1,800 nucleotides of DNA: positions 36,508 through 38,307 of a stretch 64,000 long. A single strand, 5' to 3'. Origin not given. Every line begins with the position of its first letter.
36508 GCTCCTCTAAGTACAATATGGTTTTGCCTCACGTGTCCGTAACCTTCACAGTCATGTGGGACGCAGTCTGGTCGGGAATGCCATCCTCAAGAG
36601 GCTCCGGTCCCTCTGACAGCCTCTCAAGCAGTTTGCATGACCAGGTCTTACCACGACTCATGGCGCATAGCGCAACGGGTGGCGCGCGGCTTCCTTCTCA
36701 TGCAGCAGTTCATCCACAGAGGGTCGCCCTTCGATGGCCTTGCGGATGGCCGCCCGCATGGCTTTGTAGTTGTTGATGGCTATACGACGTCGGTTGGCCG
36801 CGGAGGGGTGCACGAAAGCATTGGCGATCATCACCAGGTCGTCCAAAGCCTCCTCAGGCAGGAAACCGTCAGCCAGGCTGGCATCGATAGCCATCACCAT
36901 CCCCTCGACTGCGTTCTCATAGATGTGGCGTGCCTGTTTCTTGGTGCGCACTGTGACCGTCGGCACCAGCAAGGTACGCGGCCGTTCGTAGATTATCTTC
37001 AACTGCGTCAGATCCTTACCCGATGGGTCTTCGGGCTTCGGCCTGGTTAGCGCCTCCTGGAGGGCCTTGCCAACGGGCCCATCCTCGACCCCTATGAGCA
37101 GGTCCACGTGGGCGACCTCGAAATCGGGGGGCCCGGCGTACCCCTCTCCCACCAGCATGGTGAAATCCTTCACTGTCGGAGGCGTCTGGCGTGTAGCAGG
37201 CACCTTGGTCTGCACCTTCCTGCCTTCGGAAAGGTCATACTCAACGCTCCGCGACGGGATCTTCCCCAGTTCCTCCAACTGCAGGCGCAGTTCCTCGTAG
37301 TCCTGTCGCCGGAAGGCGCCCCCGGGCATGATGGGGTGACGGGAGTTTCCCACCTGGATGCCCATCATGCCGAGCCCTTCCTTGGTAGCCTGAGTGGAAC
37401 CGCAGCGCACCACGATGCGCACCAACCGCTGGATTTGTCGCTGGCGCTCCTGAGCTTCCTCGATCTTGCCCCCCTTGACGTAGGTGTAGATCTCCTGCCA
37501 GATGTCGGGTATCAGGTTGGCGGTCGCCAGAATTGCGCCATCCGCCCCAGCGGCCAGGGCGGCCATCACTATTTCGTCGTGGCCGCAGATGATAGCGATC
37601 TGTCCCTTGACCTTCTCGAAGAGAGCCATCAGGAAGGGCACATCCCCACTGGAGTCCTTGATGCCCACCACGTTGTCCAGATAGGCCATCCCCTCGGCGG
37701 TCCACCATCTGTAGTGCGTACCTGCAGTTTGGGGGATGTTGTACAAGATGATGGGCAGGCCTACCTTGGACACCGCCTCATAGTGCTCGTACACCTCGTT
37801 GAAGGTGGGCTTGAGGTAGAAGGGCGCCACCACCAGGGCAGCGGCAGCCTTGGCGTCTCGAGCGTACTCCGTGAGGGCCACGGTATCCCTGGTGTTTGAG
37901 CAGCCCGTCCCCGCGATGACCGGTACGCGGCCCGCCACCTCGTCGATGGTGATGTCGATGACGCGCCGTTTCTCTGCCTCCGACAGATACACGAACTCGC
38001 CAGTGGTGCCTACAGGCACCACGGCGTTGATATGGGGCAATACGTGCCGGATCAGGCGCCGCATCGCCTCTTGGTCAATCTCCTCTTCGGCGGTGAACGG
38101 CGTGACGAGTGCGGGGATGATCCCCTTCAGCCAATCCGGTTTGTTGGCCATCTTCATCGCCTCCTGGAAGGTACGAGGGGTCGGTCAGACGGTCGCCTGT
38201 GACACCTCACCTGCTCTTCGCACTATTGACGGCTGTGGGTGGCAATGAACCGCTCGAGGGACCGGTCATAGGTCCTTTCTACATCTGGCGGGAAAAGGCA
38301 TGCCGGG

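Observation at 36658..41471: Candidate undescribed C1/aldol module: two DapA-like aldolase::Fae-like fusion proteins, a Cys-rich mini-protein and an orphan 415-aa protein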

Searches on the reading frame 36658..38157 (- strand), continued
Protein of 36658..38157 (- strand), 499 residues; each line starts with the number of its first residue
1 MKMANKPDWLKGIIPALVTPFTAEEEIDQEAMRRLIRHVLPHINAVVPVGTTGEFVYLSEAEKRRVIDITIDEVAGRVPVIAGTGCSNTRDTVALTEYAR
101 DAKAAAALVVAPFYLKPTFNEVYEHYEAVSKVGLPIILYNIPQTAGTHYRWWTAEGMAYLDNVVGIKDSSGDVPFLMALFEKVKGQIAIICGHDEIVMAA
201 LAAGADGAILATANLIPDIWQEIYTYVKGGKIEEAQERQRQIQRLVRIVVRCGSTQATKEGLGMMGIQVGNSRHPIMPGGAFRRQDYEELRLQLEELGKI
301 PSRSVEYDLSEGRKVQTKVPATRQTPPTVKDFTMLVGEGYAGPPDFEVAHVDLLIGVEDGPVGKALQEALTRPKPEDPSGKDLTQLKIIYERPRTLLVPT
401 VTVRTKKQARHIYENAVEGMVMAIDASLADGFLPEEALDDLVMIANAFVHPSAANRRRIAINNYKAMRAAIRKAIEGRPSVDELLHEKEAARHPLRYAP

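Call 66: search_protein_families(library=pfam, proteins=[L022:4819-6372:+, L022:7934-9595:+, L029:9481-11043:+, L037:5547-6449:+, L030:1741-2787:+, L031:3198-4364:+, L046:3776-4924:+, L028:5408-6340:-, L028:3764-5188:-, L049:963-1811:+], max_evalue=0.001)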
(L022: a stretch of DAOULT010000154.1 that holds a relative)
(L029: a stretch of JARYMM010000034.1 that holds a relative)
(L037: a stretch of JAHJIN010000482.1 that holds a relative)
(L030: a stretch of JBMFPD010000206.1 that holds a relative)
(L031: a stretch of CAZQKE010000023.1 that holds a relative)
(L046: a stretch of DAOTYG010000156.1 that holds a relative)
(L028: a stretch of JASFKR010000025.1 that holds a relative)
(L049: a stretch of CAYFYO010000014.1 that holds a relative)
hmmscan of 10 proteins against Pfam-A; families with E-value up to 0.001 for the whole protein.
L022:4819-6372:+ (517 aa): 5 families
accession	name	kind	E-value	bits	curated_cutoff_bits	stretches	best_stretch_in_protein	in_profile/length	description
PF09334.17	tRNA-synt_1g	-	8.1e-109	364.4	20.1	2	154-364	174-390/391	tRNA synthetases class I (M)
PF00133.28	tRNA-synt_1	-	4.8e-31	108.4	22.7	2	7-223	22-245/414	tRNA synthetases class I (I, L, M and V)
PF01406.26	tRNA-synt_1e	-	1.2e-16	61.4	27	2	11-131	13-130/301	tRNA synthetases class I (C) catalytic domain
PF08264.19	Anticodon_1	-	0.00026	21.3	25.1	1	397-471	11-83/148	Anticodon-binding domain of tRNA ligase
PF19303.5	Anticodon_3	-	0.00059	20.2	23.5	1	385-509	9-133/152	Anticodon binding domain of methionyl tRNA ligase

L022:7934-9595:+ (553 aa): 1 family
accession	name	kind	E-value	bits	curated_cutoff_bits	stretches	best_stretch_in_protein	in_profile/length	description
PF13231.12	PMT_2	-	3.3e-06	27.9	26.1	1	87-238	7-146/160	Dolichyl-phosphate-mannose-protein mannosyltransferase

L029:9481-11043:+ (520 aa): 3 families
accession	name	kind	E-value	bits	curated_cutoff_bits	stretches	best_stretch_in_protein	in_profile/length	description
PF03023.19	MurJ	-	2.1e-99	333.7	27.4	1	37-469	4-436/451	Lipid II flippase MurJ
PF13440.11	Polysacc_synt_3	-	1.2e-09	38.3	23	1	247-340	193-284/293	Polysaccharide biosynthesis protein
PF01554.23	MatE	-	8.6e-08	32.5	24.9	1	240-401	3-159/161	MatE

L037:5547-6449:+ (300 aa): 0 families

L030:1741-2787:+ (348 aa): 2 families
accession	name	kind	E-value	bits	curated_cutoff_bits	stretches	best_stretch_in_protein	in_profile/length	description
PF04055.27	Radical_SAM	-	1.7e-19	71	29.5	1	21-151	2-139/166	Radical SAM superfamily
PF13186.11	SPASM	-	3.9e-11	43.5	21.5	1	252-333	1-66/67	Iron-sulfur cluster-binding domain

L031:3198-4364:+ (388 aa): 3 families
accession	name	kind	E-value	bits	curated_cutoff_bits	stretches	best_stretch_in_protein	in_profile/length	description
PF05343.19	Peptidase_M42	-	3.1e-105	351.9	23.2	1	75-369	1-292/292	M42 glutamyl aminopeptidase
PF01546.33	Peptidase_M20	-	9.3e-11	42.5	24.6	1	207-375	33-205/206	Peptidase family M20/M25/M40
PF04389.22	Peptidase_M28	-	1.8e-05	25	21.3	0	207-270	30-97/193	Peptidase family M28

L046:3776-4924:+ (382 aa): 3 families
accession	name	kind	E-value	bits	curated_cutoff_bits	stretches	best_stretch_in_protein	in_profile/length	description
PF00565.23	SNase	-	6.8e-22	78.4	21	1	110-215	1-105/107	Staphylococcal nuclease homologue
PF08239.17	SH3_3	-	1.6e-06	28.6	27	1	324-377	2-53/54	Bacterial SH3 domain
PF06347.19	SH3_4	-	4.8e-05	23.5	24.1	1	324-377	4-54/56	Bacterial SH3 domain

L028:5408-6340:- (310 aa): 0 families

L028:3764-5188:- (474 aa): 2 families
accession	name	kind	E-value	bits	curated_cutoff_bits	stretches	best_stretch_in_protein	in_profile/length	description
PF00665.32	rve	-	4.9e-18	65.7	32.6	1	221-319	3-100/102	Integrase core domain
PF13683.12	rve_3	-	5.6e-10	39.3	26.5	1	310-375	2-67/67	Integrase core domain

L049:963-1811:+ (283 aa): 1 family
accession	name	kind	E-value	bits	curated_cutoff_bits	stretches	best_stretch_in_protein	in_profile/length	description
PF00701.28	DHDPS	-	2.7e-61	207.3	22.1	1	2-282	5-284/289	Dihydrodipicolinate synthetase family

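Call 69: search_protein_families(library=ncbifam, proteins=[L040:1893-3077:+, L040:3161-4567:+, L025:3537-4403:+, L036:1883-2413:+], max_evalue=0.00001)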
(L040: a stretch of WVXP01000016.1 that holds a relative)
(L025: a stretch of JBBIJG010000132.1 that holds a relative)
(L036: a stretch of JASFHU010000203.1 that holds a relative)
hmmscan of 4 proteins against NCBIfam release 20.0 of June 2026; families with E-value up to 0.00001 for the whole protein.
L040:1893-3077:+ (394 aa): 16 families
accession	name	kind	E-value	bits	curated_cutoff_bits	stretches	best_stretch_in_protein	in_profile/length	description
NF010624.0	PRK14017.1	equivalog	6.3e-51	173.6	311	1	32-367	16-364/382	galactonate dehydratase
TIGR02534.1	mucon_cyclo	subfamily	7.2e-39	133.9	334.95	1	4-364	2-366/368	muconate/chloromuconate family cycloisomerase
NF040790.2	glucon_galact_dh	equivalog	1.3e-37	129.6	750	1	3-368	3-374/390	bifunctional D-gluconate/D-galactonate dehydratase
NF043051.1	ManoateDhtManD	equivalog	4.6e-37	127.8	550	2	30-162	16-147/403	D-mannonate dehydratase ManD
NF040866.1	AraD_Arch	equivalog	4.8e-34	117.9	650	1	29-364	32-370/372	arabinonate dehydratase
NF011654.0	PRK15072.1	subfamily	1.2e-33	116.5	430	2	168-365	189-386/404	D-galactonate dehydratase family protein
NF047820.1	TalGalacDh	equivalog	6e-32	111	500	1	29-369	36-369/371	L-talarate/galactarate dehydratase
NF043002.1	HProlDhtase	equivalog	2.1e-28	99.2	500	1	1-359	1-358/366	cis-3-hydroxy-L-proline dehydratase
NF041118.1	A_G_epim_Thtga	equivalog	9.8e-24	84.1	500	1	2-316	2-313/341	L-Ala-D/L-Glu epimerase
TIGR03247.1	glucar-dehydr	equivalog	3.1e-17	62.4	828.7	1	187-372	227-414/441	glucarate dehydratase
NF011968.0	PRK15440.1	equivalog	3.2e-17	62.5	393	1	30-359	58-387/395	L-rhamnonate dehydratase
NF042940.1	racemase_DgcA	equivalog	2.1e-13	50.2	400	1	26-304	21-282/323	N-acetyl-D-Glu racemase DgcA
TIGR01928.1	menC_lowGC_arch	equivalog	1.2e-11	44.3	200.65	1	13-314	5-301/325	o-succinylbenzoate synthase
NF002782.0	PRK02901.1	equivalog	4.7e-09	35.7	288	1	173-317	122-263/328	o-succinylbenzoate synthase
NF011708.0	PRK15129.1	equivalog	1.3e-08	34.2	343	1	29-296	27-276/321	L-Ala-D/L-Glu epimerase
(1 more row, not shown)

L040:3161-4567:+ (468 aa): 1 family
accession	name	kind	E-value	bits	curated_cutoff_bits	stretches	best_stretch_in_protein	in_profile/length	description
TIGR02369.2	trimeth_pyl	equivalog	6.4e-103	344.8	525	1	10-467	3-465/469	[trimethylamine--corrinoid protein] Co-methyltransferase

L025:3537-4403:+ (288 aa): 2 families
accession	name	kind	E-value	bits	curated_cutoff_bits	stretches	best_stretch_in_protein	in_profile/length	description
NF041277.1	coba_remo_CbiR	equivalog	1.1e-39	136.5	105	1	39-284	25-247/249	cobamide remodeling phosphodiesterase CbiR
TIGR04379.1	myo_inos_iolE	equivalog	5.9e-06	26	290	0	193-227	178-212/290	myo-inosose-2 dehydratase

L036:1883-2413:+ (176 aa): 5 families
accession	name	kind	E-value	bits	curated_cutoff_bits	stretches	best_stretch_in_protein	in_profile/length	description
NF041652.1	Nud_hyd_Dein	equivalog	5.1e-09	36.5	200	1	10-77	7-73/152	Nudix hydrolase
NF052459.1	OxoGTPPhMutT1Mycb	equivalog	1.2e-08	34.4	475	1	31-148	19-124/292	8-oxo-(d)GTP phosphatase MutT1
NF003790.0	PRK05379.2-2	equivalog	1.7e-06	27.3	403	1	20-144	219-345/354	bifunctional nicotinamide mononucleotide adenylyltransferase/ADP-ribose pyrophosphatase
NF001938.0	PRK00714.1-5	equivalog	2.9e-06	26.7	116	1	15-84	10-82/172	RNA pyrophosphohydrolase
NF006961.0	PRK09438.1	equivalog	6.2e-06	25.7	103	0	24-146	14-142/151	dihydroneopterin triphosphate diphosphatase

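Call 87: predict_structure(alignment_id=A4)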
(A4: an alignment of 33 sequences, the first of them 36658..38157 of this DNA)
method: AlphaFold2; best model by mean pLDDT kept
length: 499 residues; sequences in the alignment: 33
mean_pLDDT: 85.8   pTM: 0.84
mean pLDDT of the five models: 85.8, 85.4, 84.3, 80.5, 73.0
residues with pLDDT >= 90: 286; 70-90: 150; 50-70: 33; < 50: 30
segments of 3 or more residues with pLDDT < 50: 144-148, 276-280, 485-499
pLDDT, mean of each block of 10 residues (from residue 1): 71 93 89 96 90 76 95 97 89 96 94 61 88 93 54 85 91 86 92 92 94 96 97 96 91 84 88 54 75 93 91 89 88 88 75 94 94 81 91 94 89 96 96 91 93 88 92 79 46 34
secondary structure, 60 per line:
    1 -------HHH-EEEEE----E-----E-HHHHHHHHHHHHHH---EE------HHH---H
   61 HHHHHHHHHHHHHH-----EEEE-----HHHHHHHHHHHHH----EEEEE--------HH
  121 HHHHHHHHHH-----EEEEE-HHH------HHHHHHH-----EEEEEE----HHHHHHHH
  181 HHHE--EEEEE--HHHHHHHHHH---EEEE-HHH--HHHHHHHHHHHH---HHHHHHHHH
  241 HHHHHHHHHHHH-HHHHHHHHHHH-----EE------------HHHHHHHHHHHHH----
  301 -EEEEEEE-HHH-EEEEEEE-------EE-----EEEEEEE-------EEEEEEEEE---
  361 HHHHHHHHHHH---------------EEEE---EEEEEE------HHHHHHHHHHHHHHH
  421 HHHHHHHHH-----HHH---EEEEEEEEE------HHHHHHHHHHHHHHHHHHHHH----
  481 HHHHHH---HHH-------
elements in order: E12-16 H29-42 H60-74 E80-83 H89-101 E106-110 H119-130 E136-140 H151-157 E163-168 H173-183 E187-191 H194-203 E207-210 H217-228 H232-252 H254-264 H284-296 E302-308 E314-320 E335-341 E349-357 H361-371 E387-390 E394-399 H406-429 E441-449 H456-476 H481-486
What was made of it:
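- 36658..38157 (-): AF1: DHDPS-fold class I aldolase fused to an Fae-like domain (499 aa; 497 aa from Met3). The AlphaFold model has pLDDT 85.8 and pTM 0.84 (call 87).
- On Fae (formaldehyde-activating enzyme, PF08714 / TIGR03126): Only monomer prediction was available, and no coordinates were returned (call 87).
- Checked: The roughly 35-aa 'linker' is modelled as a beta-hairpin, not a loose tether (call 87).
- pTM of 0.84 for a two-domain chain with a structured hairpin connector suggests a fixed domain arrangement (call 87).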

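Call 89: fold_search(model_id=the predicted structure, library=pdb)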
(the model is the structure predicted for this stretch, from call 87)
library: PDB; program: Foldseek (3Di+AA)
matches with E <= 10: 1918; with E <= 0.001: 997
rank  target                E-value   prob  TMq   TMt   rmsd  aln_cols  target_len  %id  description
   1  4i7v_B                2.0e-23  1.00  0.55  0.92   2.1       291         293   32  Agrobacterium tumefaciens DHDPS with pyruvate (released 2013-12-04)
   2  4i7u_C                2.0e-23  1.00  0.55  0.92   2.1       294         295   32  Dihydrodipicolinate Synthase of Agrobacterium tumefaciens (released 2013-12-04)
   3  4m19_B                2.9e-23  1.00  0.54  0.89   2.1       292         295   28  dihydrodipicolinate synthase from C. jejuni with pyruvate bound to the active site and Lysine bound to allosteric site (released 2015-01-14)
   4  4mlj_A                2.9e-23  1.00  0.54  0.89   2.2       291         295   28  dihydrodipicolinate synthase from C. jejuni, Y110F mutation with pyruvate bound to the active site (released 2015-01-14)
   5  4i7u_B                3.1e-23  1.00  0.55  0.90   2.1       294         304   32  Dihydrodipicolinate Synthase of Agrobacterium tumefaciens (released 2013-12-04)
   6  4i7u_A                3.8e-23  1.00  0.55  0.92   2.1       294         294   32  Dihydrodipicolinate Synthase of Agrobacterium tumefaciens (released 2013-12-04)
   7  3na8_A                6.6e-23  1.00  0.55  0.93   1.9       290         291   33  Crystal Structure of a putative dihydrodipicolinate synthetase from Pseudomonas aeruginosa (released 2011-06-01)
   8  2yxg_A                6.6e-23  1.00  0.54  0.92   2.0       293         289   31  Crystal structure of Dihyrodipicolinate Synthase (dapA) (released 2007-10-30)
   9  4mlr_E                7.0e-23  1.00  0.54  0.90   2.2       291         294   28  dihydrodipicolinate synthase from C. jejuni, Y110F mutation with pyruvate and Lysine (released 2015-01-14)
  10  3m5v_B                7.0e-23  1.00  0.55  0.88   2.5       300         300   27  Crystal Structure of Dihydrodipicolinate Synthase from Campylobacter jejuni (released 2010-04-28)
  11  2yxg_B                7.8e-23  1.00  0.55  0.93   2.0       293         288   30  Crystal structure of Dihyrodipicolinate Synthase (dapA) (released 2007-10-30)
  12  7kkg_C                7.8e-23  1.00  0.54  0.89   2.2       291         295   28  Dihydrodipicolinate synthase (DHDPS) from C.jejuni, N84D mutant with pyruvate bound in the active site and L-lysine bo (released 2021-11-03)
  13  6tzu_D                9.7e-23  1.00  0.53  0.85   2.3       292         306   28  Dihydrodipicolinate synthase (DHDPS) from C.jejuni, N84A mutant with pyruvate bound in the active site (released 2019-12-04)
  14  7l4b_E                1.1e-22  1.00  0.54  0.89   2.3       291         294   28  Dihydrodipicolinate synthase (DHDPS) from C.jejuni with pyruvate bound in the active site in P1211 space group (released 2021-12-22)
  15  7kkg_B                1.2e-22  1.00  0.53  0.85   2.3       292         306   28  Dihydrodipicolinate synthase (DHDPS) from C.jejuni, N84D mutant with pyruvate bound in the active site and L-lysine bo (released 2021-11-03)
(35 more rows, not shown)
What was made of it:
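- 36658..38157 (-): Its N-terminal domain superposes on DHDPS structures with TMt 0.92 and rmsd about 2 A (call 89).
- On DapA (4-hydroxy-tetrahydrodipicolinate synthase): Fold match TMt 0.92 (call 89).
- Closest known: DapA / DHDPS-NAL family class I aldolases. Same: TIM-barrel fold with TMt 0.92 (call 89).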

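Call 95: search_solved_structures(query=A2, max_evalue=10)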
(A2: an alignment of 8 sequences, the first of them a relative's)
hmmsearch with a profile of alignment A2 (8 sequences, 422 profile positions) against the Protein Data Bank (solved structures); distinct sequences matched with E-value up to 10: 9.
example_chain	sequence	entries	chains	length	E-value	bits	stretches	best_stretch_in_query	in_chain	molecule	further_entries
5t2a_AJ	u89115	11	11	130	0.65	11.9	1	17-67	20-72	uS8 | ribosomal protein S8 | Putative 40S ribosomal protein S15A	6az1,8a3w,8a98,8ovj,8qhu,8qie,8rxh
5opt_e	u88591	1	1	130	0.73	11.8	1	18-67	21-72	40S ribosomal protein S15a, putative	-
7r81_X2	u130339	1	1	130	0.75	11.7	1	17-64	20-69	40S ribosomal protein S22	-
4v8m_AJ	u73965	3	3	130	0.81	11.6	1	20-67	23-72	40S RIBOSOMAL PROTEIN S15A, PUTATIVE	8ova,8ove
5oql_w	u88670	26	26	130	0.89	11.5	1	20-67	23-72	40S ribosomal protein S22-like protein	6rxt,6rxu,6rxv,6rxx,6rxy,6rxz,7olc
7ase_b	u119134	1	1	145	0.93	11.4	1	18-66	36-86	40S ribosomal protein S15a, putative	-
9bh5_AW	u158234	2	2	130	1.1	11.2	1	20-68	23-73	Ribosomal Protein, Small subunit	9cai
9axt_Ac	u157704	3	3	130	1.4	10.8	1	21-49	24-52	Small ribosomal subunit protein uS8A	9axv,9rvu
7oya_W2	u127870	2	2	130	1.5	10.7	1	20-68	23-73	40S ribosomal protein S15a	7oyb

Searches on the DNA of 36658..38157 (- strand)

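Call 82: search_rna_families(sources=[L013, L017, L021, L023, L033, L034, L037, L049], threshold=gathering)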
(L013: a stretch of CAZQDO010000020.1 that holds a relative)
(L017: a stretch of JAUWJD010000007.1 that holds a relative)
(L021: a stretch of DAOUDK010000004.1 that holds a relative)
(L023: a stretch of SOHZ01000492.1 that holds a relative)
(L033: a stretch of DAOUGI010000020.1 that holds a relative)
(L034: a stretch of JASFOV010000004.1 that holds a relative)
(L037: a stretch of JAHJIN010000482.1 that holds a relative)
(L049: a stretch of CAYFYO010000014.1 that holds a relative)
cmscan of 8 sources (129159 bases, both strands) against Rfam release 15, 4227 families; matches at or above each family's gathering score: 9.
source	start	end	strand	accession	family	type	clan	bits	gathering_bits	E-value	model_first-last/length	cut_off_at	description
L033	16635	16707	-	RF00005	tRNA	Gene; tRNA;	CL00001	71.9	29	1.9e-13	1-71/71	no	tRNA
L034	5082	5155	+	RF00005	tRNA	Gene; tRNA;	CL00001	64.9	29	1.6e-11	1-71/71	no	tRNA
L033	4562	4635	+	RF00005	tRNA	Gene; tRNA;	CL00001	63.6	29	3.6e-11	1-71/71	no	tRNA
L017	11172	11244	-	RF00005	tRNA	Gene; tRNA;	CL00001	60.7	29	2.3e-10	1-71/71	no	tRNA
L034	4874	4960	+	RF00005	tRNA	Gene; tRNA;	CL00001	58.2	29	1.1e-09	1-71/71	no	tRNA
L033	4359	4445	+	RF00005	tRNA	Gene; tRNA;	CL00001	54.7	29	1e-08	1-71/71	no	tRNA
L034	4983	5072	+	RF00005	tRNA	Gene; tRNA;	CL00001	50.4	29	1.6e-07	1-71/71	no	tRNA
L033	4464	4554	+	RF00005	tRNA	Gene; tRNA;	CL00001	50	29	2.1e-07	1-71/71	no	tRNA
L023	7005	7110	-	RF02924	skipping-rope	Gene; sRNA;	-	43.8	36.7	9.2e-07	1-80/80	no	skipping-rope RNA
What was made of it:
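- Tried and rejected: Eight related loci yielded only tRNAs and one skipping-rope RNA (call 82).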
